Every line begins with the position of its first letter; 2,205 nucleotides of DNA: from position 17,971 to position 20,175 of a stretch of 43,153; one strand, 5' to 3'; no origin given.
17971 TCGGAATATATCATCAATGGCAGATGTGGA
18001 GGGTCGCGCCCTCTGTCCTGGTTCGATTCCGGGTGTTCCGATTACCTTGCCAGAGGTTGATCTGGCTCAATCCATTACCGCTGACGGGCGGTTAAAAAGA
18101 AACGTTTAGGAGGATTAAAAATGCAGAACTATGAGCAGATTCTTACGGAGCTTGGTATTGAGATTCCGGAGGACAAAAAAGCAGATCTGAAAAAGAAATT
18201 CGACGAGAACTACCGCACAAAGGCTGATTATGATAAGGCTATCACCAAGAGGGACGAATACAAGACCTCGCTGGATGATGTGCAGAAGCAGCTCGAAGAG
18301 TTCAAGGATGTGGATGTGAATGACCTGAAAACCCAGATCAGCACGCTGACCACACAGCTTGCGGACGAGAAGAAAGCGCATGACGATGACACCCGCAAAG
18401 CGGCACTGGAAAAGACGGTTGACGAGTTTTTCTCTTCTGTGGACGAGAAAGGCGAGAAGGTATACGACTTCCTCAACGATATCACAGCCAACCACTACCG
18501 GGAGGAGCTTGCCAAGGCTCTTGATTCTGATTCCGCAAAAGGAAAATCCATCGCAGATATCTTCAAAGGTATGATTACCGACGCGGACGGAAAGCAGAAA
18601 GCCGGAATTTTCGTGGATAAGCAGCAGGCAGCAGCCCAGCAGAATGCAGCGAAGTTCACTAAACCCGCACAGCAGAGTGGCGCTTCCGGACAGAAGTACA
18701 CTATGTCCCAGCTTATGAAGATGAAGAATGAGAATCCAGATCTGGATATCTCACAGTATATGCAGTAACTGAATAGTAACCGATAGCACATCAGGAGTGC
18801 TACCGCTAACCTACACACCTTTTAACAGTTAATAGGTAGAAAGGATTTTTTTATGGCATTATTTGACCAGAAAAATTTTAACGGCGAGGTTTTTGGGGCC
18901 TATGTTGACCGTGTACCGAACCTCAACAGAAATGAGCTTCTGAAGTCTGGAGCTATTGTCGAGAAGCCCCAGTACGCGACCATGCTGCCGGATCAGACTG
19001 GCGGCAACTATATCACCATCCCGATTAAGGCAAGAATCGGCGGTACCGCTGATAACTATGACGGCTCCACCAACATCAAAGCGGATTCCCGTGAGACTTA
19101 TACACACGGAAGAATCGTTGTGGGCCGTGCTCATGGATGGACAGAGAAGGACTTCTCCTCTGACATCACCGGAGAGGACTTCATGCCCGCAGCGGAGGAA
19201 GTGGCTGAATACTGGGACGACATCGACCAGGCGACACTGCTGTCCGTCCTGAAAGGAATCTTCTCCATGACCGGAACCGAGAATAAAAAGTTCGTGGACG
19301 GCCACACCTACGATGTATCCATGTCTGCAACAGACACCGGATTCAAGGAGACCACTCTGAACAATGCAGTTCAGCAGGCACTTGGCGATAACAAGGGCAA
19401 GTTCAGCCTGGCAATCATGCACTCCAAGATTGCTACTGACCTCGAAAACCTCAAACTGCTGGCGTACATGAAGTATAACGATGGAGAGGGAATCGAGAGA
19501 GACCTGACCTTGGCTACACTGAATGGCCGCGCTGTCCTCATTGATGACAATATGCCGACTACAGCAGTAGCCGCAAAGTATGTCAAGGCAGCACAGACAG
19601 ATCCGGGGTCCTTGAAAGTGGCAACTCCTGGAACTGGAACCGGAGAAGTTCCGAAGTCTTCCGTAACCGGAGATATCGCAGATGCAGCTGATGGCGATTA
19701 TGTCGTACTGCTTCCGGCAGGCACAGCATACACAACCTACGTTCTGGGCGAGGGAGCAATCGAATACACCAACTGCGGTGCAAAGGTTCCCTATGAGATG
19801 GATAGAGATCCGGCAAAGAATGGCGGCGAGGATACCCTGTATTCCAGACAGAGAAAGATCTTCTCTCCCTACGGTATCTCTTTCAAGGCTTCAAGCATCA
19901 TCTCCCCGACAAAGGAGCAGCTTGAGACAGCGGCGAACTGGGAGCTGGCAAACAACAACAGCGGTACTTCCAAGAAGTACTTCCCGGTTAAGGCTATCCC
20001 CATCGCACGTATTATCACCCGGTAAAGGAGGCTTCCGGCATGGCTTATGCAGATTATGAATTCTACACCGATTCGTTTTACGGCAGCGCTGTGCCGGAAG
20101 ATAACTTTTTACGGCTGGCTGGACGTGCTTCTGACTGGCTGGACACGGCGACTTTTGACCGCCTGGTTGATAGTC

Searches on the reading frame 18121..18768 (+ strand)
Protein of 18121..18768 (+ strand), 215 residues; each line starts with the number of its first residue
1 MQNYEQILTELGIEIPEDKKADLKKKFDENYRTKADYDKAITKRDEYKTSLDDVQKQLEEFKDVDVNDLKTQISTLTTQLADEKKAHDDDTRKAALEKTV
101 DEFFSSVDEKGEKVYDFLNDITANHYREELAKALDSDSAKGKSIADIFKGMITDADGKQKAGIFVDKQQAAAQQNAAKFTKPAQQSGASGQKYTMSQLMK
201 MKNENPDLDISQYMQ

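Call 15: search_protein_families(library=ncbifam, proteins=[window:18121-18768:+], max_evalue=1)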
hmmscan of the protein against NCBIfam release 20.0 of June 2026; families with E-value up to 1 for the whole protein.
window:18121-18768:+ (215 aa): 7 families
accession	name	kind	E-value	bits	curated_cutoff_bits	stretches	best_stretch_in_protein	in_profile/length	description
NF041924.1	QatB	equivalog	0.00079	19.4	100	1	111-152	17-57/179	Qat anti-phage system associated protein QatB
NF045487.1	ASRP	equivalog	0.0015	17.2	300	1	17-129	337-450/593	archaea-specific SMC-related protein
TIGR00995.1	3a0901s06TIC22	subfamily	0.0044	16.6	413.15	1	127-205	72-151/270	Tic22 family chloroplast protein importer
NF045780.1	TrlF_fam_ATP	equivalog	0.046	12.4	350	1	3-175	441-620/944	TrlF family AAA-like ATPase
TIGR04527.1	mycoplas_twoTM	subfamily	0.19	11.4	125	1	36-122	76-167/248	MG_279/MG_280 family protein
TIGR03794.1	NHLM_micro_HlyD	equivalog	0.2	10.5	156.2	1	17-83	183-253/421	NHLP bacteriocin system secretion protein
NF011597.0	PRK15022.1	equivalog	0.72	9.6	154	0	54-92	79-116/167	non-heme ferritin-like protein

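Call 99: search_protein_families(library=pfam, proteins=[window:18121-18768:+], max_evalue=0.001)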
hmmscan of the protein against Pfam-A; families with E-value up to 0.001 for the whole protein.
window:18121-18768:+ (215 aa): 1 family
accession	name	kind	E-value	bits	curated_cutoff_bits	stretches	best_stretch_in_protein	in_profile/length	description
PF06810.17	Phage_scaffold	-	1.5e-11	45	35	1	5-164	3-149/170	Phage capsid assembly scaffolding protein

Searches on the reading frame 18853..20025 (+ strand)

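Call 99: search_protein_families(library=pfam, proteins=[window:18853-20025:+], max_evalue=0.001)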
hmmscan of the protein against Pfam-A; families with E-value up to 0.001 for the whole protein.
window:18853-20025:+ (390 aa): 1 family
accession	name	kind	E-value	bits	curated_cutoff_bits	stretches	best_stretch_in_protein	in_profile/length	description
PF20036.5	Gp13-like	-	1.7e-05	24.8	26.4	0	151-236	140-222/313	Major capsid protein 13-like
